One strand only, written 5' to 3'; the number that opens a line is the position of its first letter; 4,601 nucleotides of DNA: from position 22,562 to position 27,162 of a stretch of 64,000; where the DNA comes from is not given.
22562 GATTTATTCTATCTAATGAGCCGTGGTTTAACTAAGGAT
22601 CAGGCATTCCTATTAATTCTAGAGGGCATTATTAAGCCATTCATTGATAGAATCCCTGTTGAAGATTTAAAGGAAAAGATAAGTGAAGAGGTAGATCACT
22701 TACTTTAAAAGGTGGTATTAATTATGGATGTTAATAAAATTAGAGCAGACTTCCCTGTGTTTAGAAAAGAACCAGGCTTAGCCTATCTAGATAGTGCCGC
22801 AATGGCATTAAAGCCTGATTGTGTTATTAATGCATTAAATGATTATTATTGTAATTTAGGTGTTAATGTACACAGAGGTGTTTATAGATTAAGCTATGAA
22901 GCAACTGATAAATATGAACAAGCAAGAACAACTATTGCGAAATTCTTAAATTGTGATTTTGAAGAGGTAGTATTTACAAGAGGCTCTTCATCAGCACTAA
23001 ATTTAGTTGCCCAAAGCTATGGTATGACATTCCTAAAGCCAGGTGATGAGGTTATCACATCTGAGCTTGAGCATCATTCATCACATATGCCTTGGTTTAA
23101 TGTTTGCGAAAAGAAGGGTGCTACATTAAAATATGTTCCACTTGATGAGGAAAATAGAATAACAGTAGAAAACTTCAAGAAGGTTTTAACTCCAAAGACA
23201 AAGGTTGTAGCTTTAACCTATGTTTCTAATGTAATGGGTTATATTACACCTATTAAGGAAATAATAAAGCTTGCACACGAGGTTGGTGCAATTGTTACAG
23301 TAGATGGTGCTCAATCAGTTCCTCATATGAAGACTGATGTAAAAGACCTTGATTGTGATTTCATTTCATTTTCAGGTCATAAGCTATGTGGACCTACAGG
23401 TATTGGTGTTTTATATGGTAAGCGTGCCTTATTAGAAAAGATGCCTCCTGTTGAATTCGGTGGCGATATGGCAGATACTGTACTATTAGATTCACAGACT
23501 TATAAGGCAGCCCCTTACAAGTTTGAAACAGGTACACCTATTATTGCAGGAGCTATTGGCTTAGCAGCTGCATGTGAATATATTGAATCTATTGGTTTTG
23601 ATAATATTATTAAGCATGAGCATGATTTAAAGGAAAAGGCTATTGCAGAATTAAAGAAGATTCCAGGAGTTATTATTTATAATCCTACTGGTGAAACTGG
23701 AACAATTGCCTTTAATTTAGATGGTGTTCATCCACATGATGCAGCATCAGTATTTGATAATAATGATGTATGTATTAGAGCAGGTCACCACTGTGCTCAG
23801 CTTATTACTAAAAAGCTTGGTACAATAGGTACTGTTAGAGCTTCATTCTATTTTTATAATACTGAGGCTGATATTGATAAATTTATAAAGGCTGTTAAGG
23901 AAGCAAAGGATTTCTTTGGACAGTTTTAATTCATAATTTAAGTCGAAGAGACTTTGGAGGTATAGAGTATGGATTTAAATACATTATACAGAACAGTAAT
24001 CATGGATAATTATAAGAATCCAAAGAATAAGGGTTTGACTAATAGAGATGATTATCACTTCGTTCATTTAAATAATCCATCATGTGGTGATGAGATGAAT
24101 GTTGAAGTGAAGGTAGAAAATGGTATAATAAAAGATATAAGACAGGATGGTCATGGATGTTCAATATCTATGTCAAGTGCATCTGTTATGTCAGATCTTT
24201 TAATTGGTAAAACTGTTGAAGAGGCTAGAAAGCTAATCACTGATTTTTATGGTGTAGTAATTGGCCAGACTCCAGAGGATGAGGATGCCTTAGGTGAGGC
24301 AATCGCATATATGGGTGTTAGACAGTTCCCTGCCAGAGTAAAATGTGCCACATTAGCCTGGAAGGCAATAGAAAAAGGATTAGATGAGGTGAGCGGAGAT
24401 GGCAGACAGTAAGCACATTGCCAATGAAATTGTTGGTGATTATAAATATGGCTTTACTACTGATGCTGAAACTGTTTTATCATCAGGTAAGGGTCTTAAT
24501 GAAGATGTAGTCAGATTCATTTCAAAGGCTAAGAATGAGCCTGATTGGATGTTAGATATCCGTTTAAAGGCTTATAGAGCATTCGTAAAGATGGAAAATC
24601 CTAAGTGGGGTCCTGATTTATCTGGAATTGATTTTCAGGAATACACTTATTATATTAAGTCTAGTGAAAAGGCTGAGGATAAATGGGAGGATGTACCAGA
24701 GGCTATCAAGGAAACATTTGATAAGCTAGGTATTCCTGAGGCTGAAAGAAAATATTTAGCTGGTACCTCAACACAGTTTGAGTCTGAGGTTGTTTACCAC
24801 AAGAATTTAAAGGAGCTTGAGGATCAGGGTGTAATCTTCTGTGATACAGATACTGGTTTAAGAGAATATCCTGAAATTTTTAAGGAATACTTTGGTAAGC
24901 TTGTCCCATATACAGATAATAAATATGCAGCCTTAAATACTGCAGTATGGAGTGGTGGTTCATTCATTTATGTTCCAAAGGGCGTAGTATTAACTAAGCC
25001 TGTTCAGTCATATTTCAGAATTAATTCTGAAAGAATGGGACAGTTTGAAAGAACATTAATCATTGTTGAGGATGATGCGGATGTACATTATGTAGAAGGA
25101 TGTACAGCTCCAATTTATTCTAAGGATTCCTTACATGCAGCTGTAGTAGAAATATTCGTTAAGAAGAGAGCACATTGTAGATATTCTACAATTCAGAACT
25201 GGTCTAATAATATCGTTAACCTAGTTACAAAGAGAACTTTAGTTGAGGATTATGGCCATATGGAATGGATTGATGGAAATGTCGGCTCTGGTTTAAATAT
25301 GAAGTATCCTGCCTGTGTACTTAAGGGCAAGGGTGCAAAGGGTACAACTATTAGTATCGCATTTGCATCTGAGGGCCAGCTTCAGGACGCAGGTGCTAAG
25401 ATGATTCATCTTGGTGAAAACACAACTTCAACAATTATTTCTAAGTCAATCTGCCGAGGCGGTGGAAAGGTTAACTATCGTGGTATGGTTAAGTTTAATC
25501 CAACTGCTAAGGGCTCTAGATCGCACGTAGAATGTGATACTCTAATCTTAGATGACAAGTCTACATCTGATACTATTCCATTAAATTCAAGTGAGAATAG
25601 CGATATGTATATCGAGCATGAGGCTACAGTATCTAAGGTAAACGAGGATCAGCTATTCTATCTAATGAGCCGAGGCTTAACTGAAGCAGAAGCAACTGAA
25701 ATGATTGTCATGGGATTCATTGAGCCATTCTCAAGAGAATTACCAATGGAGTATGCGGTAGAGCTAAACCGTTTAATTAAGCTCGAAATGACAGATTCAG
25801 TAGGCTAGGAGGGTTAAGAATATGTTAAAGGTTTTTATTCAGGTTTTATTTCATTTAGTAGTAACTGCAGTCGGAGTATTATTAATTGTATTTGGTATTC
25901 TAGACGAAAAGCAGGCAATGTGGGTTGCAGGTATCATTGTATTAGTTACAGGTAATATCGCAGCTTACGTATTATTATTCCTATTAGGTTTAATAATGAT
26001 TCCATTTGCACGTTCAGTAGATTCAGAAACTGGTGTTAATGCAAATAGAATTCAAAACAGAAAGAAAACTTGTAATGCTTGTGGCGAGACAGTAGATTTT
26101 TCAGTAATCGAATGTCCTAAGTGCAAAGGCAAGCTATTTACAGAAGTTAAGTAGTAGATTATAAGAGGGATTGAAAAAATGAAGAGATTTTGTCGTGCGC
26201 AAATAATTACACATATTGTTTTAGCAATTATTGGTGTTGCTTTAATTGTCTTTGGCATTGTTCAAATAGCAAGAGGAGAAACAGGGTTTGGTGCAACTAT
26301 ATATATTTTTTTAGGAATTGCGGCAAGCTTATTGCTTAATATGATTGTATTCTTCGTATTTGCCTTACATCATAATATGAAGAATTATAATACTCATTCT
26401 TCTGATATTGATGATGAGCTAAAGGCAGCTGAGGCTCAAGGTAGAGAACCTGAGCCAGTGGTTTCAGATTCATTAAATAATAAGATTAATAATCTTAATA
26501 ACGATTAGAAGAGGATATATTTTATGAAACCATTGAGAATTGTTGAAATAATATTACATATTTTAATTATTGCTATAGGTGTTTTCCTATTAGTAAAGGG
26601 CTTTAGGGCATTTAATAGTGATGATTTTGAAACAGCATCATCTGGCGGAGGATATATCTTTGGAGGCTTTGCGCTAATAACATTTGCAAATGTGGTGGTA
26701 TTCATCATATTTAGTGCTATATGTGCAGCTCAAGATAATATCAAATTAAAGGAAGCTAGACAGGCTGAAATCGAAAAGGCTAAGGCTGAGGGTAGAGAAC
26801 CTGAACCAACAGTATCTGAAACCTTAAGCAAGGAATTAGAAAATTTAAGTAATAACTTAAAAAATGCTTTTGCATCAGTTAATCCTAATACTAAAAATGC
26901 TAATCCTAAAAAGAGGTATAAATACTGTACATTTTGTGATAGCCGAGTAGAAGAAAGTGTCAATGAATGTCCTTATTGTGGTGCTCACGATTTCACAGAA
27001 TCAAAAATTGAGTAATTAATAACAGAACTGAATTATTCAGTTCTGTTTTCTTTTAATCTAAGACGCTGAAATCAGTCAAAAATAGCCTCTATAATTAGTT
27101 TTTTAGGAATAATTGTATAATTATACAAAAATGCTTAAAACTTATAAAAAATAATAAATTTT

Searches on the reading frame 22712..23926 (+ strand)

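Call 29: search_protein_families(library=pfam, proteins=[window:22712-23926:+], max_evalue=0.001)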
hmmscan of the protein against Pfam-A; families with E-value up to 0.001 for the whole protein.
window:22712-23926:+ (405 aa): 6 families
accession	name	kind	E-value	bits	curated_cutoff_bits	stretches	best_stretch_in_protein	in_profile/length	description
PF00266.25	Aminotran_5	-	8e-141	469.7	21.5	1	25-391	2-371/371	Aminotransferase class-V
PF00155.27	Aminotran_1_2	-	4.8e-12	46.2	19.7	1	34-200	18-187/361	Aminotransferase class I and II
PF01053.26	Cys_Met_Meta_PP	-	1.9e-10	40.3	27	1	103-224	83-198/381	Cys/Met metabolism PLP-dependent enzyme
PF01212.27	Beta_elim_lyase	-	1.6e-07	31.4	27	1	62-243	28-218/288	Beta-eliminating lyase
PF01041.23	DegT_DnrJ_EryC1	-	2.4e-07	30.8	19.8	1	74-207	32-154/360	DegT/DnrJ/EryC1/StrS aminotransferase family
PF03841.19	SelA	-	2.5e-05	23.9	22.8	1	130-244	106-233/367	L-seryl-tRNA selenium transferase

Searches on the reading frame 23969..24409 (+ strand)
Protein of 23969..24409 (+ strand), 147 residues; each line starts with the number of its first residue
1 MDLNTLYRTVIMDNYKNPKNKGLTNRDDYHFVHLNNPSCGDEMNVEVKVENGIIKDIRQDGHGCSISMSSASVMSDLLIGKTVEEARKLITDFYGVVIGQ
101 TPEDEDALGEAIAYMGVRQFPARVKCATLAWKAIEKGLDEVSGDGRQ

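Call 29: search_protein_families(library=pfam, proteins=[window:23969-24409:+], max_evalue=0.001)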
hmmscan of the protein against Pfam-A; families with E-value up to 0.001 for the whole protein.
window:23969-24409:+ (147 aa): 1 family
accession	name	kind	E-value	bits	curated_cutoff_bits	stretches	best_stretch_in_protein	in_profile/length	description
PF01592.21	NifU_N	-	1.1e-26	93.9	22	1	7-126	2-126/127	NifU-like N terminal domain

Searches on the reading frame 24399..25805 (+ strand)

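Call 29: search_protein_families(library=pfam, proteins=[window:24399-25805:+], max_evalue=0.001)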
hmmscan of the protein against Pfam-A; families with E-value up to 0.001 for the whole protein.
window:24399-25805:+ (469 aa): 2 families
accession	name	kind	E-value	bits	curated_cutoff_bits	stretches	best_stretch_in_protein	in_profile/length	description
PF01458.23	SUFBD_core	-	1.6e-82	276.9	27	1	206-440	1-232/232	SUF system FeS cluster assembly, SufBD core domain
PF19295.5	SufBD_N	-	4.1e-12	46.5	23.5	1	131-203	98-171/172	SufBD protein N-terminal region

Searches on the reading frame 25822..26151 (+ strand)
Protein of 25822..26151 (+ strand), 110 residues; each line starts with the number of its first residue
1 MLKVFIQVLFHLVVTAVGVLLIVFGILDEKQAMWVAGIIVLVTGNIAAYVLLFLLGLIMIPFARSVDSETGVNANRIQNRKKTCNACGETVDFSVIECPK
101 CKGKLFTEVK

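Call 29: search_protein_families(library=pfam, proteins=[window:25822-26151:+], max_evalue=0.001)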
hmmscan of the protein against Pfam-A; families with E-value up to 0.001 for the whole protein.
window:25822-26151:+ (110 aa): 1 family
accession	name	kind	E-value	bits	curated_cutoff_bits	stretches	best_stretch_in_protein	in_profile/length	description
PF13248.11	Zn_ribbon_3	-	0.00063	19.6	27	1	81-101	2-22/26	zinc-ribbon domain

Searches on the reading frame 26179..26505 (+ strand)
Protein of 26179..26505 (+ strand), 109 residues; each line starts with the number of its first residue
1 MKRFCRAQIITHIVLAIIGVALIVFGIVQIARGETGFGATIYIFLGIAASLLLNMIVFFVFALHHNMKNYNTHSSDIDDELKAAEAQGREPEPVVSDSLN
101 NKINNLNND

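Call 29: search_protein_families(library=pfam, proteins=[window:26179-26505:+], max_evalue=0.001)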
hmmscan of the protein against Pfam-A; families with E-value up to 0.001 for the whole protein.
window:26179-26505:+ (109 aa): 1 family
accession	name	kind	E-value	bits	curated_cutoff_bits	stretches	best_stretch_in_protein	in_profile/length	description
PF18160.6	SLATT_5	-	0.00027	20.8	29.5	1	2-79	24-97/192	SMODS and SLOG-associating 2TM effector domain family 5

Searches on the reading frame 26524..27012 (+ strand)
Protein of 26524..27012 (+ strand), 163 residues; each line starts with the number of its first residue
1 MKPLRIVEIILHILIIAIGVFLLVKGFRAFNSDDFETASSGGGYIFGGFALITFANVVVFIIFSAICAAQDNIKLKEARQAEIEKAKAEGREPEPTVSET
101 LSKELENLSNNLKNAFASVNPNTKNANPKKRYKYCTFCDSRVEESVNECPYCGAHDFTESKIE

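Call 29: search_protein_families(library=pfam, proteins=[window:26524-27012:+], max_evalue=0.001)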
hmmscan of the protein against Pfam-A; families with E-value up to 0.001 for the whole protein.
window:26524-27012:+ (163 aa): 1 family
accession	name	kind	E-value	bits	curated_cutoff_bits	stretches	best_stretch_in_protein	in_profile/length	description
PF13240.11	Zn_Ribbon_1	-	0.00056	20.1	25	0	134-154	1-21/23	zinc-ribbon domain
